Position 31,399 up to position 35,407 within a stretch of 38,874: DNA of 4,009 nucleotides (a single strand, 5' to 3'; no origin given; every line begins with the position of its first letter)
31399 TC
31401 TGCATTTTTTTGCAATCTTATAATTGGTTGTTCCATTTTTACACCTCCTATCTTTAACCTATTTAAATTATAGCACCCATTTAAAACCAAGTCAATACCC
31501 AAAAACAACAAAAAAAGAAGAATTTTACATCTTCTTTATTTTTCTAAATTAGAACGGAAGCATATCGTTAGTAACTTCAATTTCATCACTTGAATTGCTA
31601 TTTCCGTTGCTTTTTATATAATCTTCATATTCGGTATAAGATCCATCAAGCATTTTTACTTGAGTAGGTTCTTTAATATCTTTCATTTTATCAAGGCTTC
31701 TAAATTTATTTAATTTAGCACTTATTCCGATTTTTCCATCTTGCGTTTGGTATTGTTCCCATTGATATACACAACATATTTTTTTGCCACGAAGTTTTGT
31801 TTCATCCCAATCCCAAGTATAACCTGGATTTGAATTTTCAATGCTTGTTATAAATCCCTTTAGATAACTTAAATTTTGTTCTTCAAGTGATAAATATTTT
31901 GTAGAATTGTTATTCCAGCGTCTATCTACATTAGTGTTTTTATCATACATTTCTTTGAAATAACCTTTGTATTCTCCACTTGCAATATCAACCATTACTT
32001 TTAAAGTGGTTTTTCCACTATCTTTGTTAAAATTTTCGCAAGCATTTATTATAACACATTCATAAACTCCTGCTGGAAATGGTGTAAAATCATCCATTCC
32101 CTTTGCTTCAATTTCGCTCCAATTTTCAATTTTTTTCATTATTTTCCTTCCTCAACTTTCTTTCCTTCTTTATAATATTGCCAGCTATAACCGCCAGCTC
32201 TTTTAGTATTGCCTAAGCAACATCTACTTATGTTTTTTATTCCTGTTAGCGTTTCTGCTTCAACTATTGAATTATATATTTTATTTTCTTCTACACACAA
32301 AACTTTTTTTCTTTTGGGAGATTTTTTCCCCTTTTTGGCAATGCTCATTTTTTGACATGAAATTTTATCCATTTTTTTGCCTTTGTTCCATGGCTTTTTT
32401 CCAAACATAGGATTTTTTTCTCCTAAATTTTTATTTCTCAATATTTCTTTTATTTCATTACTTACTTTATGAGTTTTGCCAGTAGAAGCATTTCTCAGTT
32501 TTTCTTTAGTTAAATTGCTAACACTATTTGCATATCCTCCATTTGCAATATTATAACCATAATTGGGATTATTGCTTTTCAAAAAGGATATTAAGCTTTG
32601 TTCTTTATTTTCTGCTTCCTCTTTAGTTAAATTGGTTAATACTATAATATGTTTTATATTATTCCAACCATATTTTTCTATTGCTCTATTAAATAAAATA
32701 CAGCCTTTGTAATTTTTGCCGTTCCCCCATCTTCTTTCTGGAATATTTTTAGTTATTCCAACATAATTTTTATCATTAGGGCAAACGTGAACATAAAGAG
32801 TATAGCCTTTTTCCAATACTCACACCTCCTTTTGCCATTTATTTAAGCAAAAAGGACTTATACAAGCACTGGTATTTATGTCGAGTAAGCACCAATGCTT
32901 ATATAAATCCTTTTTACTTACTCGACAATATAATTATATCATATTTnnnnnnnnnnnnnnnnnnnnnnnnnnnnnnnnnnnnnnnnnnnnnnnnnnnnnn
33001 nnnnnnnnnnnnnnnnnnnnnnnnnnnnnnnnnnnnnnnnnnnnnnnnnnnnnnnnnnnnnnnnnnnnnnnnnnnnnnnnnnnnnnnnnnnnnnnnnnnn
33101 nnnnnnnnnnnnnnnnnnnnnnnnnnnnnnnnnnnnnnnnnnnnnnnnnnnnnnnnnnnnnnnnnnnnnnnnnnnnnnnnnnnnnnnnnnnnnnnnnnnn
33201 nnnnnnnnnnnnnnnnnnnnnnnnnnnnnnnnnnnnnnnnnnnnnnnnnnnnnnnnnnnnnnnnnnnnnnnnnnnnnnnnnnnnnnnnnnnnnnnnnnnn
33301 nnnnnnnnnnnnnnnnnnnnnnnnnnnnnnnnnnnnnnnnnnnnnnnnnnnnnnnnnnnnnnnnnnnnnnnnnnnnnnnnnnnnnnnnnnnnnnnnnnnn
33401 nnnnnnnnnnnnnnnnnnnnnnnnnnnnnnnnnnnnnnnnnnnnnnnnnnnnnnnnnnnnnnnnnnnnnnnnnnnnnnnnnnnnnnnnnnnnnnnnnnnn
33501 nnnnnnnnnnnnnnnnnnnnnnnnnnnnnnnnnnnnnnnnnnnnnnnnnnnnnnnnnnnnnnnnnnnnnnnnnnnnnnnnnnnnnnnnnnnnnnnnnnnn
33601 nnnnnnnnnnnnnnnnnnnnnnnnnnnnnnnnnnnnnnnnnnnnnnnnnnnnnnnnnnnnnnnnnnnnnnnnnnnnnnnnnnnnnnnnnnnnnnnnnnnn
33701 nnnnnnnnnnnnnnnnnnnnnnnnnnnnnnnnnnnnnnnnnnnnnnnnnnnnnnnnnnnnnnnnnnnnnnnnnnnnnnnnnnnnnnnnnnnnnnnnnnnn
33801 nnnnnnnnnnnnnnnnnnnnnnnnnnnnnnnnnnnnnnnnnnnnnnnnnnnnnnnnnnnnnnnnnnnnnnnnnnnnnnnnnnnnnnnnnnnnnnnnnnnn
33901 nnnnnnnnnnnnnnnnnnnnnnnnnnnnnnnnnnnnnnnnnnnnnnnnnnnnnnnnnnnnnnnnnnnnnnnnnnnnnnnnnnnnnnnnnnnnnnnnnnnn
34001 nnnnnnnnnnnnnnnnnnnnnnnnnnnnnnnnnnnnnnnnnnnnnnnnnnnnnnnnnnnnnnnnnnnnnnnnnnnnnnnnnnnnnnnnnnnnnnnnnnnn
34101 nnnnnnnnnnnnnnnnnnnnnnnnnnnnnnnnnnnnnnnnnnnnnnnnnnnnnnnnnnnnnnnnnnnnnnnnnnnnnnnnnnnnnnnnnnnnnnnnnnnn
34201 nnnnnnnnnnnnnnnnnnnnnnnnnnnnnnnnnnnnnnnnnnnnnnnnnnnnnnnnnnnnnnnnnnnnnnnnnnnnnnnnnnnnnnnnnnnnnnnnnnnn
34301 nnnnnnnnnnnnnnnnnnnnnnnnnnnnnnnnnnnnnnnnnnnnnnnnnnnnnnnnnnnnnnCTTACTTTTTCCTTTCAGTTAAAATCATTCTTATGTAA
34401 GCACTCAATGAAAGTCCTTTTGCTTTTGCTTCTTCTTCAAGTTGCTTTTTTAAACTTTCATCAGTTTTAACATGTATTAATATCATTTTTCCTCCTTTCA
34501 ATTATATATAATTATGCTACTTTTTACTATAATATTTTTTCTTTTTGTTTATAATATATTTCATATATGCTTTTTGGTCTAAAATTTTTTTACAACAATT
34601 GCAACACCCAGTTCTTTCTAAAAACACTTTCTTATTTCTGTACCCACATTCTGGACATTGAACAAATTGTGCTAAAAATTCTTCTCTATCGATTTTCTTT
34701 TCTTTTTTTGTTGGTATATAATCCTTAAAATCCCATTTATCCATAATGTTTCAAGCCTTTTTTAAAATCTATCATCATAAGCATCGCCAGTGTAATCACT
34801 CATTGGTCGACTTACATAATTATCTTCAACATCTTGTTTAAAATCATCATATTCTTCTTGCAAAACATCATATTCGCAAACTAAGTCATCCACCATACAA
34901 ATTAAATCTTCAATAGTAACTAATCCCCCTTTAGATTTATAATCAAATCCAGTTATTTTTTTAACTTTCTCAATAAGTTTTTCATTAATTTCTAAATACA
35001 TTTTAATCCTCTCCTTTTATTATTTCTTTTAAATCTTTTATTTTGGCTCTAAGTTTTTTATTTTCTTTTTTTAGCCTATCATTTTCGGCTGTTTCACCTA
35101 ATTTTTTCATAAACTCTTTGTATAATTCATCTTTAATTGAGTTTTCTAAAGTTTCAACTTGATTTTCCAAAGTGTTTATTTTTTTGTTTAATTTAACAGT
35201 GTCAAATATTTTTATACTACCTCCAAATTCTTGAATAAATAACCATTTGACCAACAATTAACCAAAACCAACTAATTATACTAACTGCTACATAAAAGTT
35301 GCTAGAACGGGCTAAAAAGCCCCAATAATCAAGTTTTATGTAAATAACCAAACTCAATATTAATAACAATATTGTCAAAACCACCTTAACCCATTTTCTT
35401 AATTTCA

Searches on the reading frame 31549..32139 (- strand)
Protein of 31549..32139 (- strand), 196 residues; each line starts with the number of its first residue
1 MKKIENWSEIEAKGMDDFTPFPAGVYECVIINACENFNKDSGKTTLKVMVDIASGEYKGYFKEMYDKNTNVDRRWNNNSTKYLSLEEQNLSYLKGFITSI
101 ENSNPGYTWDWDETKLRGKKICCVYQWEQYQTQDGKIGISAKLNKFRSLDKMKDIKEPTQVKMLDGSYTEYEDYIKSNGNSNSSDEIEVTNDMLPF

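Call 46: search_protein_families(library=phrogs, proteins=[window:31549-32139:-], max_evalue=0.00001)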
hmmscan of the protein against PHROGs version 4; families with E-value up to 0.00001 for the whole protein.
window:31549-32139:- (196 aa): 2 families
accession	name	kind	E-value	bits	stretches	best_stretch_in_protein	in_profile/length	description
phrog_18107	-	unknown function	2.8e-31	110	1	1-173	1-178/201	-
phrog_378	-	DNA, RNA and nucleotide metabolism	7.9e-08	33.7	1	17-196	15-163/163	single strand DNA binding protein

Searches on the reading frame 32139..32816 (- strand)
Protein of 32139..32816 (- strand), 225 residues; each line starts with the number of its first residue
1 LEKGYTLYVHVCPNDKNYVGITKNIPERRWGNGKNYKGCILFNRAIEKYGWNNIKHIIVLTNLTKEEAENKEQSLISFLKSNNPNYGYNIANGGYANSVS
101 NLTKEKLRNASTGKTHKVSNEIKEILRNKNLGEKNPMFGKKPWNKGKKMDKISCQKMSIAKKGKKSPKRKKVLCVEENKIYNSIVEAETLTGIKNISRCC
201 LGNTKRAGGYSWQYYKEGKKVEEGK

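Call 46: search_protein_families(library=phrogs, proteins=[window:32139-32816:-], max_evalue=0.00001)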
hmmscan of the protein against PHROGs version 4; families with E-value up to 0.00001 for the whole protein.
window:32139-32816:- (225 aa): 3 families
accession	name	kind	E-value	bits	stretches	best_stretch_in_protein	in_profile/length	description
phrog_314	-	DNA, RNA and nucleotide metabolism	1.8e-26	94.2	1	1-222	175-395/574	homing endonuclease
phrog_4538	-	unknown function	1.6e-07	31.5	1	140-215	362-447/447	-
phrog_7168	-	DNA, RNA and nucleotide metabolism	2.8e-06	28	1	14-172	12-185/284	homing endonuclease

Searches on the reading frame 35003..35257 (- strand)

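Call 43: search_protein_families(library=phrogs, proteins=[window:35003-35257:-], max_evalue=0.001)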
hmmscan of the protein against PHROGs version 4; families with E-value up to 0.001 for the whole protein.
window:35003-35257:- (84 aa): 1 family
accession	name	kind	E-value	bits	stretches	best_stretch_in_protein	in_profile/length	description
phrog_6664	-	unknown function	0.00058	21.3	0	45-77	49-88/97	-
